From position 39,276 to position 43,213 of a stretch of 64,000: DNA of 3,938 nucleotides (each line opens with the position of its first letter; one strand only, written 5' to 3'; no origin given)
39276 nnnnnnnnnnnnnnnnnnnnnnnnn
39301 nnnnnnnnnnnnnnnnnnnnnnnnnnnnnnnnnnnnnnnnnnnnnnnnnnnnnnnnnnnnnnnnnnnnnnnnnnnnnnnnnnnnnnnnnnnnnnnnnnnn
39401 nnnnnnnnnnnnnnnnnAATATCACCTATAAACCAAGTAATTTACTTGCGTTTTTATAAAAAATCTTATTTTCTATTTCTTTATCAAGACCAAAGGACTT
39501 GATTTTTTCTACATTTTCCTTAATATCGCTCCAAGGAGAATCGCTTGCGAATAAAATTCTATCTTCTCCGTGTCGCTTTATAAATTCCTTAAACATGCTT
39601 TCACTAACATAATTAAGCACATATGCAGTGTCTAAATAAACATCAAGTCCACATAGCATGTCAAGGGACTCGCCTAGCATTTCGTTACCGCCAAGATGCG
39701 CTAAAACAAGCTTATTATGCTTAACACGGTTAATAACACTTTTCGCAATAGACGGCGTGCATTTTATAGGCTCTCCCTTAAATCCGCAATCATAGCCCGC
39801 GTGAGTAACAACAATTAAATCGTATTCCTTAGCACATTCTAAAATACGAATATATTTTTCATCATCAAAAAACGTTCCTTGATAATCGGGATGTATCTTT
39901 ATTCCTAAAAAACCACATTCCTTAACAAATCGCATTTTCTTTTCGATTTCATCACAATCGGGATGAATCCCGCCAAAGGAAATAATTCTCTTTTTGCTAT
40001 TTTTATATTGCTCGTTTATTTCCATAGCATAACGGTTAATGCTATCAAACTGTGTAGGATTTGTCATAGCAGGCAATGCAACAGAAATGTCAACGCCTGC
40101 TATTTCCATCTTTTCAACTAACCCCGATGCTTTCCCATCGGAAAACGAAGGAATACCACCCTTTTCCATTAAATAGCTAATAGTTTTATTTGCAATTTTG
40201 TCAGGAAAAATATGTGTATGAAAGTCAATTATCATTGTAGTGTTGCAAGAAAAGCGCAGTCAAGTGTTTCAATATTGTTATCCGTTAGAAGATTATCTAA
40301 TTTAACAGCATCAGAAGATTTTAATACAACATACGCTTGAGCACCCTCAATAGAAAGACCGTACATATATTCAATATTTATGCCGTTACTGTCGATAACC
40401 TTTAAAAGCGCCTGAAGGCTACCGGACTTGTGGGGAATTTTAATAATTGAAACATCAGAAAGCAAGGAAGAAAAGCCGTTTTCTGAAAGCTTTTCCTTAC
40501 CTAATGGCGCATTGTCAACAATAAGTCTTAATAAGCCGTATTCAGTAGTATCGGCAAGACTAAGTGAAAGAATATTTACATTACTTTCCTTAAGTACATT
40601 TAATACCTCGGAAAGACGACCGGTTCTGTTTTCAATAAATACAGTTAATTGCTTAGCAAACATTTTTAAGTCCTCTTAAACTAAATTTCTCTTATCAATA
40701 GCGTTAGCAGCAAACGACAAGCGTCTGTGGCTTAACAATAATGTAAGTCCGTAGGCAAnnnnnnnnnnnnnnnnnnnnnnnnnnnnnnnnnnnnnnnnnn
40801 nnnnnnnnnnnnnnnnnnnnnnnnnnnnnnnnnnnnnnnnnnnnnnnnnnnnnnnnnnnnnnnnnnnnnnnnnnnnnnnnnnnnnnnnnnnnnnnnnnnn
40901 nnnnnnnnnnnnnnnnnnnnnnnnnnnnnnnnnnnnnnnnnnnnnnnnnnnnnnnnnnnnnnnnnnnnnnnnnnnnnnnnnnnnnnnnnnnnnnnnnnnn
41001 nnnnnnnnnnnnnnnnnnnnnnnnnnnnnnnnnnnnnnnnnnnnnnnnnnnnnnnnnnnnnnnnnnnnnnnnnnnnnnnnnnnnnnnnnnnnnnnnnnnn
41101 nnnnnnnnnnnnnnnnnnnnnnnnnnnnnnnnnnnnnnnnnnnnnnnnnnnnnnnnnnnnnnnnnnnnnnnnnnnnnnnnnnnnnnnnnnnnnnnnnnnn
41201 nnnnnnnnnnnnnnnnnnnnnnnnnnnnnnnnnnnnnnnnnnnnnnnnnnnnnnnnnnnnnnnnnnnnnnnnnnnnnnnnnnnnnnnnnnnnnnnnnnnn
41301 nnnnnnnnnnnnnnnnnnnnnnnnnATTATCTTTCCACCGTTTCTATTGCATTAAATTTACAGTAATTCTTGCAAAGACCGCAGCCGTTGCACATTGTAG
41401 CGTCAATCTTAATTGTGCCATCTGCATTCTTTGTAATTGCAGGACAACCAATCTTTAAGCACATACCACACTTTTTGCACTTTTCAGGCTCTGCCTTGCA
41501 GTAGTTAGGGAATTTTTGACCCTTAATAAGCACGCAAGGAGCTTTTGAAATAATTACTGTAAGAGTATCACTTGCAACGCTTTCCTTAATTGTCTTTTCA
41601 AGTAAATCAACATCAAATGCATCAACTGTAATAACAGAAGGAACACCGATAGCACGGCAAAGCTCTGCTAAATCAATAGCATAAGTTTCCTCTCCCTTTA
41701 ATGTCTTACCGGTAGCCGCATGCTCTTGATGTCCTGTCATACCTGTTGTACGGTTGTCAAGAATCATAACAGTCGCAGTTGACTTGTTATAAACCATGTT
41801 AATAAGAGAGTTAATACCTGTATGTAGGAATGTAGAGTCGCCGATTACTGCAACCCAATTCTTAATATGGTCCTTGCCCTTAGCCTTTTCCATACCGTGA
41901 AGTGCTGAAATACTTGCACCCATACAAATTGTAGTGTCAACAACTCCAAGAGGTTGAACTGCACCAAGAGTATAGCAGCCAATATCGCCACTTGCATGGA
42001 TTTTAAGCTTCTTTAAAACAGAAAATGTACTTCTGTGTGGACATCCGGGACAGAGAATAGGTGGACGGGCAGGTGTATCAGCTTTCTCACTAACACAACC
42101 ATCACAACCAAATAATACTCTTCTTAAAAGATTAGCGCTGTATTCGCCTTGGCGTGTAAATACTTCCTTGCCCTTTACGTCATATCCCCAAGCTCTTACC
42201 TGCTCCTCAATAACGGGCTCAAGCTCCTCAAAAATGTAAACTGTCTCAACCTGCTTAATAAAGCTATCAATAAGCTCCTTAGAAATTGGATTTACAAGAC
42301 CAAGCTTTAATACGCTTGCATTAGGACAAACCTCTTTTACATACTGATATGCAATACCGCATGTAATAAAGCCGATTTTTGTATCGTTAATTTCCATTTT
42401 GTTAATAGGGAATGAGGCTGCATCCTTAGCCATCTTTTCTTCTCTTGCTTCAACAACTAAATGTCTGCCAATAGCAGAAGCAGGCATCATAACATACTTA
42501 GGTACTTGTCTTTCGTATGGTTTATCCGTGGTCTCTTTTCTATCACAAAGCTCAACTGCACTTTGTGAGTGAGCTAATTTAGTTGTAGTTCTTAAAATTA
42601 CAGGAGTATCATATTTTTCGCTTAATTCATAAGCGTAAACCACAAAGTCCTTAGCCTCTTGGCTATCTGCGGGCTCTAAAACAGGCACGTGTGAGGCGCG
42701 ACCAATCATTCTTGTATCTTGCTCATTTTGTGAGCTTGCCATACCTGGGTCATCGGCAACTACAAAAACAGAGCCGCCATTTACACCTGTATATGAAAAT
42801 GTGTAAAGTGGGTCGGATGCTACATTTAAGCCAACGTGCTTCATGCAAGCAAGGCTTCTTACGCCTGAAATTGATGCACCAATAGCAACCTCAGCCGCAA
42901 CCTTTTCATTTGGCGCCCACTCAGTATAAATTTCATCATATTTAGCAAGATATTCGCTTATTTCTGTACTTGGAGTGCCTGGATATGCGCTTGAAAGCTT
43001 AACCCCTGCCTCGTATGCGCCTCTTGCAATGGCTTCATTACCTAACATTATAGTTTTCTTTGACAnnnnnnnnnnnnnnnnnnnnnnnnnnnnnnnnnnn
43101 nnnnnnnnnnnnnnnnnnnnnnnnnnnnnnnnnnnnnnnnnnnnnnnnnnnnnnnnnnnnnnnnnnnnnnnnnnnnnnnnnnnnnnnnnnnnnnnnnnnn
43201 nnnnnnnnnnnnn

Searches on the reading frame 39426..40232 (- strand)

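Call 62: search_protein_families(library=pfam, proteins=[window:39426-40232:-], max_evalue=0.001)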
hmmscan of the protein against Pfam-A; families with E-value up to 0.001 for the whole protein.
window:39426-40232:- (268 aa): 2 families
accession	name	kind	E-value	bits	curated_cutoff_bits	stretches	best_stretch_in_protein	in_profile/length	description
PF04909.20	Amidohydro_2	-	8.9e-23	81.9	26.4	1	2-268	1-289/289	Amidohydrolase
PF01026.27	TatD_DNase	-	0.0001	22.3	27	1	2-237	1-209/253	TatD related DNase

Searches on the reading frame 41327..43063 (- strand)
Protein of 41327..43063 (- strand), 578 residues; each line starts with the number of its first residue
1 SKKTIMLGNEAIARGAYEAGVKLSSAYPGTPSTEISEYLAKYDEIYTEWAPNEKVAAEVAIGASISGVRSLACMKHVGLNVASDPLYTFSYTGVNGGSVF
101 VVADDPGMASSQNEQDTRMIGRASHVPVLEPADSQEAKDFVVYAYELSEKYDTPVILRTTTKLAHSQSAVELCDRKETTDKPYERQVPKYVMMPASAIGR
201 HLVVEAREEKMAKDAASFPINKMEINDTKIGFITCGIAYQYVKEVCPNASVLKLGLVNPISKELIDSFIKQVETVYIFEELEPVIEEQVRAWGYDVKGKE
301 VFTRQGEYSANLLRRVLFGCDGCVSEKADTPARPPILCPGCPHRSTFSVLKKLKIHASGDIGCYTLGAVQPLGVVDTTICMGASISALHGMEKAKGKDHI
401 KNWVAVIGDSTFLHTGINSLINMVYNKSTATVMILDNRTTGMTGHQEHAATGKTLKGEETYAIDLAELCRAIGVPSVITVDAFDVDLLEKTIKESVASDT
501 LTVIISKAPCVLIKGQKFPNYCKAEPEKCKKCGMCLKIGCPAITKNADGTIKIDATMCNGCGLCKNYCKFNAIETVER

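Call 62: search_protein_families(library=pfam, proteins=[window:41327-43063:-], max_evalue=0.001)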
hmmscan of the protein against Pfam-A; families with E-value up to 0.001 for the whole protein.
window:41327-43063:- (578 aa): 4 families
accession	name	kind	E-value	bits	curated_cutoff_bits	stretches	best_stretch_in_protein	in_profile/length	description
PF02775.26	TPP_enzyme_C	-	9.7e-24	84.3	21.9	1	360-504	1-149/151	Thiamine pyrophosphate enzyme, C-terminal TPP binding domain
PF01855.24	POR_N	-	8.5e-17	62.1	27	1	15-199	2-198/231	Pyruvate flavodoxin/ferredoxin oxidoreductase, thiamine diP-bdg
PF00037.32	Fer4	-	2e-05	24.7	21.1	1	551-574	1-24/24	4Fe-4S binding domain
PF12837.12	Fer4_6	-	0.00022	21.4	25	1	551-573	2-24/24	4Fe-4S binding domain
